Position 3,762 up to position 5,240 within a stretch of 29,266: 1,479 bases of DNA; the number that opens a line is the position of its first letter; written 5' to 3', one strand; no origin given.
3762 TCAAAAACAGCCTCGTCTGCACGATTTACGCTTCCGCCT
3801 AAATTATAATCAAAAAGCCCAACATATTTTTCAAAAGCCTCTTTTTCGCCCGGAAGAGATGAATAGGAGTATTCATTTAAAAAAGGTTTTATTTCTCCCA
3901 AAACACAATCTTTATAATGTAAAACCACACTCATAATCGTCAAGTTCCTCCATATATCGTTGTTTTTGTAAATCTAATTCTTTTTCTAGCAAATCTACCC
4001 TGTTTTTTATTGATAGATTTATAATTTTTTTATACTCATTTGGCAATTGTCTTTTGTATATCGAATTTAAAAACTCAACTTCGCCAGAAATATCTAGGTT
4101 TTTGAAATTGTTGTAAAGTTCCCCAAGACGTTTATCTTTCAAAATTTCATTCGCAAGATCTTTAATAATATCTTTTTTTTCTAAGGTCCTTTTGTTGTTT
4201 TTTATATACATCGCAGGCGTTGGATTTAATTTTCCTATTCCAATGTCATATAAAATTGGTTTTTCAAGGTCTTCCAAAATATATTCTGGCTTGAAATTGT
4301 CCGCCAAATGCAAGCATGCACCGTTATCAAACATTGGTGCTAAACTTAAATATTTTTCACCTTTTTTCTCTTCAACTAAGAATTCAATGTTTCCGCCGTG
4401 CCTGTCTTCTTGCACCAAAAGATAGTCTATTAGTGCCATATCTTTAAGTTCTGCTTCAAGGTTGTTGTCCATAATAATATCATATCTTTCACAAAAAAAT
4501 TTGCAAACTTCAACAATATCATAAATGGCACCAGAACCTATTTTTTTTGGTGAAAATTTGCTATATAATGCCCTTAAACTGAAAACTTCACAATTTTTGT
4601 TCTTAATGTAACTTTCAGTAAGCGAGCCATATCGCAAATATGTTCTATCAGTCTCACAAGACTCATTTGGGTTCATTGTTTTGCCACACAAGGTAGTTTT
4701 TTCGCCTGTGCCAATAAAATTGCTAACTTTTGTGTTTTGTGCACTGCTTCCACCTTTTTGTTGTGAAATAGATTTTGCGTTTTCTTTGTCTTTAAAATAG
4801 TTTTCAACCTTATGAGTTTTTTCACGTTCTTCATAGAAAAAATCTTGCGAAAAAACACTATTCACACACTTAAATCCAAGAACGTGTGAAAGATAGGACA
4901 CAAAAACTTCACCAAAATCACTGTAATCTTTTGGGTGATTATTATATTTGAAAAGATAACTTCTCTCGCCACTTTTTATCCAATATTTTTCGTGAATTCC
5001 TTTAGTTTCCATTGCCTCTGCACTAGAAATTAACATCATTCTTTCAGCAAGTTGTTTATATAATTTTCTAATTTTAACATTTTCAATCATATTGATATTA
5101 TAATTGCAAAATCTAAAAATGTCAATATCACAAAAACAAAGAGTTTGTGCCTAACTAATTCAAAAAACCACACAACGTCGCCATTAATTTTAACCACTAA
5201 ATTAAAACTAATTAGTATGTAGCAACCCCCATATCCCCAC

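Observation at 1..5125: HipA-type kinase/HipS-like pair fused into a type IIA topoisomerase operon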

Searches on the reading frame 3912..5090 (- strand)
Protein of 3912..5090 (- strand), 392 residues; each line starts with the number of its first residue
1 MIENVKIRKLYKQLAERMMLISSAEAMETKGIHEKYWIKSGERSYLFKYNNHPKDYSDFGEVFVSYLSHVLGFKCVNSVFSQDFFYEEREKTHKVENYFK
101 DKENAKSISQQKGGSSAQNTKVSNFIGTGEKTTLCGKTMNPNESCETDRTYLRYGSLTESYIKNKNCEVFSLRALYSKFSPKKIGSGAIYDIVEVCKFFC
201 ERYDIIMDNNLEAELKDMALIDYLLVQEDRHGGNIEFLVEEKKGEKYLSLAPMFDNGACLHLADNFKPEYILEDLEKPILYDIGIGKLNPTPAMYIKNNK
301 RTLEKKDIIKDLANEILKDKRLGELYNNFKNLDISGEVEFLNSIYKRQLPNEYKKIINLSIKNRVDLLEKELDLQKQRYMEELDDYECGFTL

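Call 5: search_protein_families(library=pfam, proteins=[window:3912-5090:-], max_evalue=1)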
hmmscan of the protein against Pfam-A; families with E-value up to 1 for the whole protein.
window:3912-5090:- (392 aa): 2 families
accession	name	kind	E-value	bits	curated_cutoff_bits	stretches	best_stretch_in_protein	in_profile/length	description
PF00454.33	PI3_PI4_kinase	-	0.031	14.6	27.1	1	204-267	124-177/241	Phosphatidylinositol 3- and 4-kinase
PF17214.9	KH_TffA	-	0.089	13.2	22.6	1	293-318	32-57/68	Transcription termination factor FttA, KH domain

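Call 6: search_protein_families(library=ncbifam, proteins=[window:3912-5090:-], max_evalue=1)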
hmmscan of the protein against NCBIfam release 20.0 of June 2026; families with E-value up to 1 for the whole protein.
window:3912-5090:- (392 aa): 0 families

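Call 10: find_homologous_proteins(query=window:3912-5090:-, max_evalue=0.001)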
Query window:3912-5090:- (392 aa): 20 proteins with E <= 0.001 among 4822 candidates.
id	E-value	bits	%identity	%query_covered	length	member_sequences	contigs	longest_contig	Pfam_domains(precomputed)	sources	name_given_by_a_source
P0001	2.1e-259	878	100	100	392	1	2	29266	-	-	-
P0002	6.0e-72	261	38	98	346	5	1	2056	-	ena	-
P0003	1.2e-71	260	40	98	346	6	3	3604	-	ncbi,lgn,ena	-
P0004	9.6e-71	257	39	98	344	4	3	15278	-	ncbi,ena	-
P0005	1.1e-70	257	46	57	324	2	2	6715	PF07804.19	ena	-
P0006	6.8e-68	247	33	95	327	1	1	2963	-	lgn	-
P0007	4.1e-67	245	39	92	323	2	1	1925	-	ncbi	ncbi:MAG: hypothetical protein ACI4TI_02800, partial [Christensenellales bacterium]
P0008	1.8e-66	243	43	59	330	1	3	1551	PF07804.19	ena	-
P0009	2.4e-66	242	34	93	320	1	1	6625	-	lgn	-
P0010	9.7e-65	237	35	98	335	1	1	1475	PF07804.19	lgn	-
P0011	1.4e-64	236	37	93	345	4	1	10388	-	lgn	-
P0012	1.5e-62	230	44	57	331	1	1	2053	-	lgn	-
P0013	9.6e-62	227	37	92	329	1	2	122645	PF07804.19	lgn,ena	-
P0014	4.2e-59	218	41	59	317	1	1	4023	PF07804.19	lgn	-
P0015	7.4e-59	218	33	97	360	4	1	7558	PF07804.19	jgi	-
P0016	8.1e-54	201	44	58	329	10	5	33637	-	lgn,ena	-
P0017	2.1e-45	173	32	91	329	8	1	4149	-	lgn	-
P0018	9.1e-39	152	31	87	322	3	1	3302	PF07804.19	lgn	-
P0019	5.1e-17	80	30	59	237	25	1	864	PF07804.19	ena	-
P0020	3.8e-16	77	30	59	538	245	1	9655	-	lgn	-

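Call 11: find_encoding_contigs(protein=P0013, flank=8000, max_places=3)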
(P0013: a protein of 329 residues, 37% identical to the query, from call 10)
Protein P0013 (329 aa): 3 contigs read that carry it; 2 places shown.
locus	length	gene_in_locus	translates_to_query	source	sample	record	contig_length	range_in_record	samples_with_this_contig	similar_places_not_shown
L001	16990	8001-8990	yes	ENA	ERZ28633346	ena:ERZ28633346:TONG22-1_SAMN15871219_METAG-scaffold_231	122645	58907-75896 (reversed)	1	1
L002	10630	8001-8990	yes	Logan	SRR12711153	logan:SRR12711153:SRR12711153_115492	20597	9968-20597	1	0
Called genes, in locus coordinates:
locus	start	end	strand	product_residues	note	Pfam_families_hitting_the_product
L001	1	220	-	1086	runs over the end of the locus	-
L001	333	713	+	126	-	PF01925:TauE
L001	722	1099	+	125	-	PF01925:TauE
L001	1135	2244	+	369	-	-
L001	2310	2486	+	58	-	PF04060:FeS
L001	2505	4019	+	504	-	PF02541:Ppx-GppA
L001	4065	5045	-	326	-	PF09084:NMT1, PF12974:Phosphonate-bd, PF13379:NMT1_2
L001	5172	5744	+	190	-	PF01066:CDP-OH_P_transf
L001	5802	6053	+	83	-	-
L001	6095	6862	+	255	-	PF04542:Sigma70_r2, PF04545:Sigma70_r4, PF01381:HTH_3 (weak)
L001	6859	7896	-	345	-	PF03033:Glyco_transf_28, PF13528:Glyco_trans_1_3 (weak), PF04101:Glyco_tran_28_C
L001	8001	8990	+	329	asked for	PF07804:HipA_C (weak)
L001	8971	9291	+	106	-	-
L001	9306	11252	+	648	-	PF02518:HATPase_c, PF00204:DNA_gyraseB, PF01751:Toprim, PF00986:DNA_gyraseB_C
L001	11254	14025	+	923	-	PF00521:DNA_topoisoIV, PF03989:DNA_gyraseA_C (weak)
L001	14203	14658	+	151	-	-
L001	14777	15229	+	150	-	PF01451:LMWPc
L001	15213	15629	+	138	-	PF02502:LacAB_rpiB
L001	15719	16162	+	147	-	PF00583:Acetyltransf_1, PF13673:Acetyltransf_10 (weak), PF13508:Acetyltransf_7 (weak)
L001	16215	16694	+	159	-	PF18143:HAD_SAK_2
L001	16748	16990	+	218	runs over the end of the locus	PF01966:HD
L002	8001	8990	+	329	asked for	PF07804:HipA_C (weak)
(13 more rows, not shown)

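Call 12: find_encoding_contigs(protein=P0016, flank=8000, max_places=4)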
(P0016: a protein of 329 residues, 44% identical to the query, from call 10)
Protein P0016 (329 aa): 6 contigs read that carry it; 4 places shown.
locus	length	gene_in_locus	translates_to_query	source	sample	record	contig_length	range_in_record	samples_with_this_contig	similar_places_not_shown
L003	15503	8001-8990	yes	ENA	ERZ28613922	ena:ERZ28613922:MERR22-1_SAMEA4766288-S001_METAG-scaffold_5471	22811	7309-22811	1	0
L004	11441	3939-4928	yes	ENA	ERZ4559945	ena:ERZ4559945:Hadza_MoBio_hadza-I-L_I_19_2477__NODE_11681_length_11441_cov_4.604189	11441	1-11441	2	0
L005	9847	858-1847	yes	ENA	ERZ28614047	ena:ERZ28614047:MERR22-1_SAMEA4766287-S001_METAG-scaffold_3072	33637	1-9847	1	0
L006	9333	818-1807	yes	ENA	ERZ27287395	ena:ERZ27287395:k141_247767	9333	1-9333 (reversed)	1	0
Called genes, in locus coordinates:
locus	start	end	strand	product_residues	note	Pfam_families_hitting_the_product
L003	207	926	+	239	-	-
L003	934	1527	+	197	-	PF10386:DUF2441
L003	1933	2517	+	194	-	PF01205:Impact_N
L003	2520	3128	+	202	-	PF05175:MTS, PF06325:PrmA, PF13489:Methyltransf_23 (weak), PF03602:Cons_hypoth95 (weak), PF13649:Methyltransf_25 (weak), PF13847:Methyltransf_31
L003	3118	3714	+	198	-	PF27462:RecX_N, PF21982:RecX_HTH1 (weak), PF02631:RecX_HTH2 (weak), PF21981:RecX_HTH3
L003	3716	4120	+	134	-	-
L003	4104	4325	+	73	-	-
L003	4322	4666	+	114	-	PF02452:PemK_toxin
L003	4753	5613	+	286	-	PF00198:2-oxoacid_dh (weak)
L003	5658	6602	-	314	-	PF23750:RsgI_M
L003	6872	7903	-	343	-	PF03033:Glyco_transf_28, PF13528:Glyco_trans_1_3 (faint), PF04101:Glyco_tran_28_C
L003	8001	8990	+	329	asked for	-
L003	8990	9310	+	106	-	-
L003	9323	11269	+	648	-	PF02518:HATPase_c, PF00204:DNA_gyraseB, PF01751:Toprim, PF00986:DNA_gyraseB_C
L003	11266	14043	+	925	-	PF00521:DNA_topoisoIV, PF03989:DNA_gyraseA_C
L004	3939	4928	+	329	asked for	-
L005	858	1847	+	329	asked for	-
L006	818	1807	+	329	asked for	-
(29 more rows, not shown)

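Call 13: find_encoding_contigs(protein=P0004, flank=8000, max_places=3)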
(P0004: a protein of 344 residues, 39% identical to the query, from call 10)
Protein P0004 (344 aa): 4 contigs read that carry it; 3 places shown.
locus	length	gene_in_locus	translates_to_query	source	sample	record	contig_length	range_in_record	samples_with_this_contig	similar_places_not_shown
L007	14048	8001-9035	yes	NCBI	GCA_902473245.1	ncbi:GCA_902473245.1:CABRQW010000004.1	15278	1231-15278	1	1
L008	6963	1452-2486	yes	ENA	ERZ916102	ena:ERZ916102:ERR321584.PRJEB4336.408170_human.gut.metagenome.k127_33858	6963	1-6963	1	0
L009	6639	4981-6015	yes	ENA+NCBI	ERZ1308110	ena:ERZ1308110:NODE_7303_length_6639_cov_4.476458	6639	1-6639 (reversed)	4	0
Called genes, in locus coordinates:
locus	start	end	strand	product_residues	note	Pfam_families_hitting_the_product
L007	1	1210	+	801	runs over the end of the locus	PF00133:tRNA-synt_1, PF09334:tRNA-synt_1g, PF13603:tRNA-synt_1_2, PF00133:tRNA-synt_1, PF08264:Anticodon_1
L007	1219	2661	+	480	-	PF00587:tRNA-synt_2b, PF03129:HGTP_anticodon, PF09180:ProRS-C_1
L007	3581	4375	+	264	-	PF00106:adh_short, PF13561:adh_short_C2, PF08659:KR (weak), PF08643:DUF1776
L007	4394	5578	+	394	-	PF00155:Aminotran_1_2, PF01053:Cys_Met_Meta_PP (weak), PF01212:Beta_elim_lyase, PF01276:OKR_DC_1 (weak)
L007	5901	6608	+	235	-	PF04542:Sigma70_r2, PF04545:Sigma70_r4, PF01381:HTH_3 (weak)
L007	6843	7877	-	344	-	PF03033:Glyco_transf_28, PF13528:Glyco_trans_1_3 (weak), PF04101:Glyco_tran_28_C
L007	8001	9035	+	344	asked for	-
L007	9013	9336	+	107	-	-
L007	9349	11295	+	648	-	PF02518:HATPase_c, PF00204:DNA_gyraseB, PF01751:Toprim, PF00986:DNA_gyraseB_C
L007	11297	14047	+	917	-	?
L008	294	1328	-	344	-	PF03033:Glyco_transf_28, PF13528:Glyco_trans_1_3 (weak), PF04101:Glyco_tran_28_C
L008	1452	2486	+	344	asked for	-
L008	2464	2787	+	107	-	-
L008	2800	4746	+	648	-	PF02518:HATPase_c, PF00204:DNA_gyraseB, PF01751:Toprim, PF00986:DNA_gyraseB_C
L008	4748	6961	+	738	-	?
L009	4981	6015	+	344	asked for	-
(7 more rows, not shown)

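Call 15: find_encoding_contigs(protein=P0020, flank=6000, max_places=3)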
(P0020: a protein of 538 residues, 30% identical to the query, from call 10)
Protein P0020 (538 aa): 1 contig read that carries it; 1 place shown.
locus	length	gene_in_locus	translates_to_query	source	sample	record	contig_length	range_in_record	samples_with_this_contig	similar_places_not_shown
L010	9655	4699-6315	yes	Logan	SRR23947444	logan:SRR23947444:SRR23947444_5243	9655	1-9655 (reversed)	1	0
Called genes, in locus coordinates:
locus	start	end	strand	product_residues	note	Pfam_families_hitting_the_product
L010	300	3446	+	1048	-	PF16403:Bact_surface_Ig-like (faint), PF19077:Big_13 (faint), PF02494:HYR (faint)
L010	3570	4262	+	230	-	PF00702:Hydrolase, PF12710:HAD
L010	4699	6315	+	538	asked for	-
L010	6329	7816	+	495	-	PF07804:HipA_C (faint)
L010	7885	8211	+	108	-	-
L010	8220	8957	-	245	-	-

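Call 16: find_encoding_contigs(protein=P0015, flank=6000, max_places=2)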
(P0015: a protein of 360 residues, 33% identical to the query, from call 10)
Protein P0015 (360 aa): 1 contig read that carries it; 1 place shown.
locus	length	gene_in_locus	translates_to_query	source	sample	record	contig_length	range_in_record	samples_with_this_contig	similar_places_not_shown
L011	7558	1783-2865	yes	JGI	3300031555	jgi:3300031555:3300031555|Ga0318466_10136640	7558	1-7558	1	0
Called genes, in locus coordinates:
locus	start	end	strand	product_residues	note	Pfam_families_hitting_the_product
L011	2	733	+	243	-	?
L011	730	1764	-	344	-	PF03033:Glyco_transf_28, PF04101:Glyco_tran_28_C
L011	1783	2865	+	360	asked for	PF07804:HipA_C (weak)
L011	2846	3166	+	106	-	-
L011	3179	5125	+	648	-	PF02518:HATPase_c, PF00204:DNA_gyraseB, PF01751:Toprim, PF00986:DNA_gyraseB_C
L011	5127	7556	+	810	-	?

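Call 17: find_encoding_contigs(protein=P0017, flank=6000, max_places=2)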
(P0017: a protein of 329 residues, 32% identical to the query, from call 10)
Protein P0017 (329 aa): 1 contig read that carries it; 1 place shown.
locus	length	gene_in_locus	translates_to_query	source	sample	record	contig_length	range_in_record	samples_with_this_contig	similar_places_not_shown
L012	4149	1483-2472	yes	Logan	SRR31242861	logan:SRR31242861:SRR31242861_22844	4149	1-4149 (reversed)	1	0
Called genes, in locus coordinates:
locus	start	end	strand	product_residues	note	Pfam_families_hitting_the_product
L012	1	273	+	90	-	?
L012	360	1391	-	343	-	PF03033:Glyco_transf_28, PF13528:Glyco_trans_1_3 (weak), PF04101:Glyco_tran_28_C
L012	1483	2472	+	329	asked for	-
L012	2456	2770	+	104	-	-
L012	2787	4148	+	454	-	?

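Call 23: search_solved_structures(query=A1, max_evalue=1, show_alignments=3)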
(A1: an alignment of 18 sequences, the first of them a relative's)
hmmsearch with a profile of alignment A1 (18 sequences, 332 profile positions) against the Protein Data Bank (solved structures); distinct sequences matched with E-value up to 1: 2.
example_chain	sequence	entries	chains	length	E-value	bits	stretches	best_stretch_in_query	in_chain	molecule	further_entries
3akj_A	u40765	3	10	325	8.3e-05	24.8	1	138-269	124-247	CtkA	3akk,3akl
9uiu_A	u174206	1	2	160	0.28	13.2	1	233-280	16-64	Alpha-parvin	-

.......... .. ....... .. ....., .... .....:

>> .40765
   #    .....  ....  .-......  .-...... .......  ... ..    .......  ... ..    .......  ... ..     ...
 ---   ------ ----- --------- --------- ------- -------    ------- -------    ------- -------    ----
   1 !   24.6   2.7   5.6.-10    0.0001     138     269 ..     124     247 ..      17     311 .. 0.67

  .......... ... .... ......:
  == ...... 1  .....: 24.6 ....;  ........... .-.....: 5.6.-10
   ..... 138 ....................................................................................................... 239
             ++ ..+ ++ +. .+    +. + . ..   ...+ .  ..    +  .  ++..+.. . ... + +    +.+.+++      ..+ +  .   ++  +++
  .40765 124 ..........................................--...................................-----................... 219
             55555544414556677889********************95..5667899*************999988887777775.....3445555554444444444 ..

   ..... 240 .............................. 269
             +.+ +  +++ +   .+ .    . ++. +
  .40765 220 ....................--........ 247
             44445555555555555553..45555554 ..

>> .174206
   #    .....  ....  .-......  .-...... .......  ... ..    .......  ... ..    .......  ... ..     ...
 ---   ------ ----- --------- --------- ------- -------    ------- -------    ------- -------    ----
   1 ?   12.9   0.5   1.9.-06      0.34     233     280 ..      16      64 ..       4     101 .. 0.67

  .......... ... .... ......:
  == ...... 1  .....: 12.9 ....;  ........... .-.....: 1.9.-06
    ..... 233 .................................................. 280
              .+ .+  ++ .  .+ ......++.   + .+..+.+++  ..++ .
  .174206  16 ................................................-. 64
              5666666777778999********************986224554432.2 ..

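Call 29: find_related_loci(query=A1, collection=genome_contigs, flank=8000)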
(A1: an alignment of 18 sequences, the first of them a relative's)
Query A1 (392 aa) in genome_contigs; peptide patterns used: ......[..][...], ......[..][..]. (x = any residue, [..] = any of these).
58 stretches matched a pattern; 9 encode a relative of the query (tblastn E <= 1e-3); 9 distinct loci.
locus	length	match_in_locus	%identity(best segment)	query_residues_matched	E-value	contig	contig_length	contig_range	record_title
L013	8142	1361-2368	39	7-392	7e-77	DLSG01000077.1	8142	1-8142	MAG TPA_asm: Christensenella sp. UBA7868 UBA7868_contig_7424, whole genome shotgun sequence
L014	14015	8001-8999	39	7-392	2e-73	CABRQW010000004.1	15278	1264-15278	MAG TPA_asm: uncultured Catabacter sp. isolate MGYG-HGUT-01845 genome assembly, contig: GUT_GENOME112053_4, whole genome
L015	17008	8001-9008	38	7-392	6e-70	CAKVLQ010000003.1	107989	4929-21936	MAG: uncultured Clostridia bacterium isolate REFINED_METABAT215_TOP10_CONTIGS_1500_ASSEMBLY_K77_MERGED__Hadza_MoBio_hadz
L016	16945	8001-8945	37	7-372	1e-67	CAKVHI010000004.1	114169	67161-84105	MAG: uncultured Clostridia bacterium isolate REFINED_METABAT215_TOP10_CONTIGS_1500_ASSEMBLY_K77_MERGED__Hadza_MoBio_hadz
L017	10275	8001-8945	41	1-372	9e-40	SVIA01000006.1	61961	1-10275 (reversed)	MAG: Clostridiales bacterium isolate SIG398 NODE_11574_length_61961_cov_2.023709, whole genome shotgun sequence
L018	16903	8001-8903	41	7-375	2e-39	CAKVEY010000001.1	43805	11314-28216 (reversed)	MAG: uncultured Clostridia bacterium isolate REFINED_METABAT215_TOP10_CONTIGS_1500_ASSEMBLY_K77_MERGED__Hadza_MoBio_hadz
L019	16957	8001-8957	43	7-382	8e-42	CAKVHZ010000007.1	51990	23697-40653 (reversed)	MAG: uncultured Clostridia bacterium isolate REFINED_METABAT215_TOP10_CONTIGS_1500_ASSEMBLY_K77_MERGED__Hadza_MoBio_hadz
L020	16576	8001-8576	32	188-372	5e-14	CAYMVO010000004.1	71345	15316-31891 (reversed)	MAG TPA_asm: uncultured Lachnospiraceae bacterium isolate binchicken_co354_82 genome assembly, contig: NODE_206_length_7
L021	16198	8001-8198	41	191-260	5e-10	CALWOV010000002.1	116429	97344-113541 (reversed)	MAG: uncultured Clostridia bacterium isolate BRZ_BR__bin130 genome assembly, contig: BRZ_BR__NODE_357_length_116429_cov_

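Call 31: predict_structure(alignment_id=A1)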
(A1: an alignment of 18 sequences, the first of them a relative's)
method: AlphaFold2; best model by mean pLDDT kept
length: 392 residues; sequences in the alignment: 18
mean_pLDDT: 78.2   pTM: 0.77
mean pLDDT of the five models: 78.2, 77.2, 75.9, 75.8, 75.6
residues with pLDDT >= 90: 166; 70-90: 116; 50-70: 56; < 50: 54
segments of 3 or more residues with pLDDT < 50: 20-32, 113-146, 388-392
pLDDT, mean of each block of 10 residues (from residue 1): 66 63 38 67 86 89 94 92 79 63 64 42 30 33 51 88 79 88 70 94 96 95 89 87 93 76 83 92 86 82 74 96 98 97 92 95 97 93 62 43
secondary structure, 60 per line:
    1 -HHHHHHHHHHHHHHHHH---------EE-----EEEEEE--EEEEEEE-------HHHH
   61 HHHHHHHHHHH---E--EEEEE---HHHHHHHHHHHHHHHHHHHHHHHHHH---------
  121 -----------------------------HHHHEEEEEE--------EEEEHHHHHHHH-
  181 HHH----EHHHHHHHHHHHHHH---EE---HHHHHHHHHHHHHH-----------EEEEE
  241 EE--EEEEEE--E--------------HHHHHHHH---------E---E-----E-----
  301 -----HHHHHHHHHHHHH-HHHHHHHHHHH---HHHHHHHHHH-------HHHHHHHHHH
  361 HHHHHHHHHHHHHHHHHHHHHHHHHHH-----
elements in order: H2-18 E35-40 E43-49 H57-71 E78-82 H86-111 H150-153 E154-159 E168-171 H172-179 H189-202 H211-224 E236-242 E245-250 H268-275 H306-318 H320-330 H334-343 H351-387

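Call 35: fold_search(model_id=the predicted structure, library=pdb)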
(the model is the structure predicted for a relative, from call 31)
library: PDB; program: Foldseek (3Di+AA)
matches with E <= 10: 463; with E <= 0.001: 18
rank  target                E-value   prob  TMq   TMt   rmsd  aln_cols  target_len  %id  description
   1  3akj_A                1.9e-08  1.00  0.46  0.62   8.9       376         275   14  Crystal structure of A Helicobacter pylori proinflammatory kinase CtkA (released 2010-12-01)
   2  3akk_C                2.7e-08  1.00  0.51  0.67   5.5       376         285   13  Crystal structure of A Helicobacter pylori proinflammatory kinase CtkA (released 2010-12-01)
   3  3akk_B                5.5e-08  1.00  0.49  0.64   6.4       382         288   14  Crystal structure of A Helicobacter pylori proinflammatory kinase CtkA (released 2010-12-01)
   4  3akk_A                1.0e-07  1.00  0.47  0.59   6.8       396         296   13  Crystal structure of A Helicobacter pylori proinflammatory kinase CtkA (released 2010-12-01)
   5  3akk_D                1.6e-07  1.00  0.41  0.54   8.8       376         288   15  Crystal structure of A Helicobacter pylori proinflammatory kinase CtkA (released 2010-12-01)
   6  3akl_A                1.7e-07  1.00  0.49  0.65   5.7       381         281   13  Crystal structure of A Helicobacter pylori proinflammatory kinase CtkA (released 2010-12-01)
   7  3akl_C                4.6e-07  1.00  0.42  0.56   7.9       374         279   16  Crystal structure of A Helicobacter pylori proinflammatory kinase CtkA (released 2010-12-01)
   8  8ezs_B                9.1e-05  1.00  0.39  0.53   7.8       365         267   12  Crystal structure of the HipS(Lp)-HipT(Lp) complex from Legionella pneumophila, Sel-met protein (released 2023-09-27)
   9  7wcf                  9.1e-05  1.00  0.40  0.48   9.2       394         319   11  Crystal structure of the kinase with AMP-PNP (released 2022-06-29)
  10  8ezr_B                1.7e-04  1.00  0.42  0.57   6.9       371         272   12  Crystal structure of the HipS(Lp)-HipT(Lp) complex from Legionella pneumophila, native protein (released 2023-09-27)
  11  7vkc                  1.7e-04  1.00  0.42  0.50   6.5       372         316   12  Crystal structure of a bacterial Ser/Thr kinase (released 2022-06-29)
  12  7ab4_F                3.0e-04  1.00  0.41  0.46  10.2       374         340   12  Crystal structure of the Escherichia coli toxin-antitoxin system HipBST (HipT S59A) (released 2022-01-12)
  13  7vkb_A                3.2e-04  1.00  0.43  0.61   6.8       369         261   12  Crystal structure of the a bacterial kinase complex (released 2022-06-29)
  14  3tpv                  3.4e-04  1.00  0.39  0.37   8.7       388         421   11  Structure of pHipA bound to ADP (released 2012-10-03)
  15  3dnt_A                5.8e-04  1.00  0.43  0.41   8.4       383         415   10  structures of MDT proteins (released 2009-01-27)
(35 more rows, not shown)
